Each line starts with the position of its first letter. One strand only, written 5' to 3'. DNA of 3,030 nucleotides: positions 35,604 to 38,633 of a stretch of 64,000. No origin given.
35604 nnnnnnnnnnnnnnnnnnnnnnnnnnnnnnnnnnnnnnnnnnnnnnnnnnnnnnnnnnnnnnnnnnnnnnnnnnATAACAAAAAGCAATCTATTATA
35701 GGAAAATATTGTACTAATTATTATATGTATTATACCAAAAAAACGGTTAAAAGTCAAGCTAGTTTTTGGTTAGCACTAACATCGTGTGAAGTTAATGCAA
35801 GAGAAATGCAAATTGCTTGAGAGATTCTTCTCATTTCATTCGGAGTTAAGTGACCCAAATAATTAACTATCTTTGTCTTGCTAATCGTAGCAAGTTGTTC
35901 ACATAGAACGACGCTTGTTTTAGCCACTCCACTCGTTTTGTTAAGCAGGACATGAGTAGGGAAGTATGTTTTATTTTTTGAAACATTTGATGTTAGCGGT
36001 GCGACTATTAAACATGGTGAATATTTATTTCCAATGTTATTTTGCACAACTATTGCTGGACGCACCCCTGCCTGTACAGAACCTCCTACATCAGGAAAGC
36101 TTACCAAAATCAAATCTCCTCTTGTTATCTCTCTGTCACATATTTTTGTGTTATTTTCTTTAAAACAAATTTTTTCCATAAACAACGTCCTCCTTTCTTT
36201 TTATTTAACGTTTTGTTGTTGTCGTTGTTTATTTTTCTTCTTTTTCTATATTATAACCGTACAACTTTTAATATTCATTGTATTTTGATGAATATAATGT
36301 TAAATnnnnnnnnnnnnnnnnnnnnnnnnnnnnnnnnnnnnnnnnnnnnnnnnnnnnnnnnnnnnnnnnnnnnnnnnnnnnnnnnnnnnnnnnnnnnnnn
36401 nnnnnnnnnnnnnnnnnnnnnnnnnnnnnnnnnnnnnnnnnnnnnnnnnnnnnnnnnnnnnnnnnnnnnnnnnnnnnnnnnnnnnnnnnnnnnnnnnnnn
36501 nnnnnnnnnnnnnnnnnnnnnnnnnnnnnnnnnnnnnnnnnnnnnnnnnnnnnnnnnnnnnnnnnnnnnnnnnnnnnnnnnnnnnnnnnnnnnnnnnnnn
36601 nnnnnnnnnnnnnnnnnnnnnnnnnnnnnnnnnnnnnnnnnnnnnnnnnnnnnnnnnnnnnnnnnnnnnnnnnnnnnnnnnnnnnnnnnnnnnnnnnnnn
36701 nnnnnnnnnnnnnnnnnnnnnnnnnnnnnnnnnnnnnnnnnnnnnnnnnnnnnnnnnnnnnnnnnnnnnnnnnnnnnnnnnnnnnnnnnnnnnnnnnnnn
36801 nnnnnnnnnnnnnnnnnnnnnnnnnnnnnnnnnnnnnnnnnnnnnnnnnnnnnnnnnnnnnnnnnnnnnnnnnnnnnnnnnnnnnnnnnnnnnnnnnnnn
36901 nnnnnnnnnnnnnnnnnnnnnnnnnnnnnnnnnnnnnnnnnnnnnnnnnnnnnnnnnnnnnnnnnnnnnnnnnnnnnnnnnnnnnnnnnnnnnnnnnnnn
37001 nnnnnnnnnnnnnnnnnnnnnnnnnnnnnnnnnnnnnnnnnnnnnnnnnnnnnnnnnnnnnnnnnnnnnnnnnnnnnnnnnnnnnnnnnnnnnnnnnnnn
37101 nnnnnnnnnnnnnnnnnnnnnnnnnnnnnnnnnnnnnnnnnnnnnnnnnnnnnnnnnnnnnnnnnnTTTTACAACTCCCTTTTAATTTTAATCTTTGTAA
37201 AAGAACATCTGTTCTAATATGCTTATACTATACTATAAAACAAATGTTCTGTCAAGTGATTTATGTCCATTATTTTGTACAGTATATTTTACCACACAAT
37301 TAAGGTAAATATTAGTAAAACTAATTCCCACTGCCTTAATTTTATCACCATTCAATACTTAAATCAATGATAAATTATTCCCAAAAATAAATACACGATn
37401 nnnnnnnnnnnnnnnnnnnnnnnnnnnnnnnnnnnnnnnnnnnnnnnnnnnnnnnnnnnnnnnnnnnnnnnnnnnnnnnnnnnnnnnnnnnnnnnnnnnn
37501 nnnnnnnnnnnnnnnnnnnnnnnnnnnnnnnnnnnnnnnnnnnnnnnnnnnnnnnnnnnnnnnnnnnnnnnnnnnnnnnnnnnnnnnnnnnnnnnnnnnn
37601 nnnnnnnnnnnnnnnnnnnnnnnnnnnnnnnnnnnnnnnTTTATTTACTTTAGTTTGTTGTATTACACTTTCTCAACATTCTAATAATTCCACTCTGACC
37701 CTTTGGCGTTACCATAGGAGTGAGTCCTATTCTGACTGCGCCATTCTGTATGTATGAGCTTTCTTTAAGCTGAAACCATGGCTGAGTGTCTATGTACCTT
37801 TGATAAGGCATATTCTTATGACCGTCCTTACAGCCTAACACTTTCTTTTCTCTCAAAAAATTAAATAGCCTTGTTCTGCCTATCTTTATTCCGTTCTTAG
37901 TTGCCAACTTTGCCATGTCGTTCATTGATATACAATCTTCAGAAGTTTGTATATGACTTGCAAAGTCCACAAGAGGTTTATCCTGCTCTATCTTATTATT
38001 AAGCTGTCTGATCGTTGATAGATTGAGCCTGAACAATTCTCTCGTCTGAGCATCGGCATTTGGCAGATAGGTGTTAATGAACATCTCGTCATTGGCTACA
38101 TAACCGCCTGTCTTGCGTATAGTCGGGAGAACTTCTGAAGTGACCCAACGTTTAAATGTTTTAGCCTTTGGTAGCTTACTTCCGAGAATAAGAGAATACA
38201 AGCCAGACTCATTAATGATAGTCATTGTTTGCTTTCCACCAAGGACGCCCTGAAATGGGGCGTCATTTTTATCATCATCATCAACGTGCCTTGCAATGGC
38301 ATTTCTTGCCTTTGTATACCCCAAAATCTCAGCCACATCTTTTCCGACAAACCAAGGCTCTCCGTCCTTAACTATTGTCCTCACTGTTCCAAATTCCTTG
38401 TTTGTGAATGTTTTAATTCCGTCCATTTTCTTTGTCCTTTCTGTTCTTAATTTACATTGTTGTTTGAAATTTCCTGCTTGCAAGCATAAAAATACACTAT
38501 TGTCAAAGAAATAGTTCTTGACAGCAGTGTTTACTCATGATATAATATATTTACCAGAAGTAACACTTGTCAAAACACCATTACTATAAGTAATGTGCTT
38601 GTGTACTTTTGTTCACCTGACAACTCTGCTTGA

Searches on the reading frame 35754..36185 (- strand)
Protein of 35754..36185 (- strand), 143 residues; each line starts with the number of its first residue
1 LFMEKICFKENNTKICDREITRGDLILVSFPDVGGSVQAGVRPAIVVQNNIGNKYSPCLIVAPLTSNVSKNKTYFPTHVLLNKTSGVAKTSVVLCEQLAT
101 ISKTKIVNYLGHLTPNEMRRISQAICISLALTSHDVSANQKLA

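Call 63: search_protein_families(library=phrogs, proteins=[window:35754-36185:-], max_evalue=0.00001)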
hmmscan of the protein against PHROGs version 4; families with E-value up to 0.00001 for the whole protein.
window:35754-36185:- (143 aa): 2 families
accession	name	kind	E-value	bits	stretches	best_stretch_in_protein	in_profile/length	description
phrog_1936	-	moron, auxiliary metabolic gene and host takeover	7.3e-29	101.9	1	17-139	6-129/188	MazF-like growth inhibitor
phrog_35650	-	moron, auxiliary metabolic gene and host takeover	1.3e-12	48.8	1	18-129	15-133/224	MazF-like growth inhibitor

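Call 78: search_protein_families(library=pfam, proteins=[window:35754-36185:-], max_evalue=0.01)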
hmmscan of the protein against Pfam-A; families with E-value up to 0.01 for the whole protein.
window:35754-36185:- (143 aa): 1 family
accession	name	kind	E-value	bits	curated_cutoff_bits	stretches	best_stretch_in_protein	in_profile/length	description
PF02452.23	PemK_toxin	-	2.1e-27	95.9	23.1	1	22-129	2-109/109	PemK-like, MazF-like toxin of type II toxin-antitoxin system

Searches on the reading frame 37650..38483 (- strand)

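Call 31: search_protein_families(library=phrogs, proteins=[window:37650-38483:-], max_evalue=0.001)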
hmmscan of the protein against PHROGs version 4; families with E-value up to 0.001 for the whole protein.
window:37650-38483:- (277 aa): 15 families
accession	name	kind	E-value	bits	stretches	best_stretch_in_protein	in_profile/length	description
phrog_130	-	transcription regulation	1.8e-83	282.2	1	12-274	150-412/480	anti-repressor Ant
phrog_463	-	transcription regulation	5.9e-48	164.6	1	20-191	2-165/250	anti-repressor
phrog_2899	-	transcription regulation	1.4e-45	157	1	19-135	3-118/263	anti-repressor Ant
phrog_7940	-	unknown function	3.8e-39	135.8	1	20-131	1-110/252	-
phrog_2593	-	transcription regulation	4.2e-33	116.2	1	21-132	17-137/255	anti-repressor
phrog_245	-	transcription regulation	1.7e-30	107.7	1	26-148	46-154/319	anti-repressor Ant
phrog_2011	-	transcription regulation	5e-29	102.9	1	24-133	2-121/275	anti-repressor Ant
phrog_25722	-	unknown function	9.9e-29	101.1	1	35-140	17-120/150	-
phrog_2977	-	transcription regulation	1.4e-28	100.6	1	17-105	58-148/150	anti-repressor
phrog_5060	-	transcription regulation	8e-27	95.7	1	33-142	16-129/224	anti-repressor Ant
phrog_9976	-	transcription regulation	1.1e-24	88.3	1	33-128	10-106/188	anti-repressor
phrog_63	-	transcription regulation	5.8e-22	79.6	1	86-270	185-356/431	anti-repressor Ant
phrog_9438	-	transcription regulation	1e-21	78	1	163-273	3-114/121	anti-repressor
phrog_373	-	transcription regulation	1.4e-10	42.1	1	11-129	68-196/373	anti-repressor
phrog_34000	-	unknown function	4.1e-07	31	1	18-127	9-124/194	-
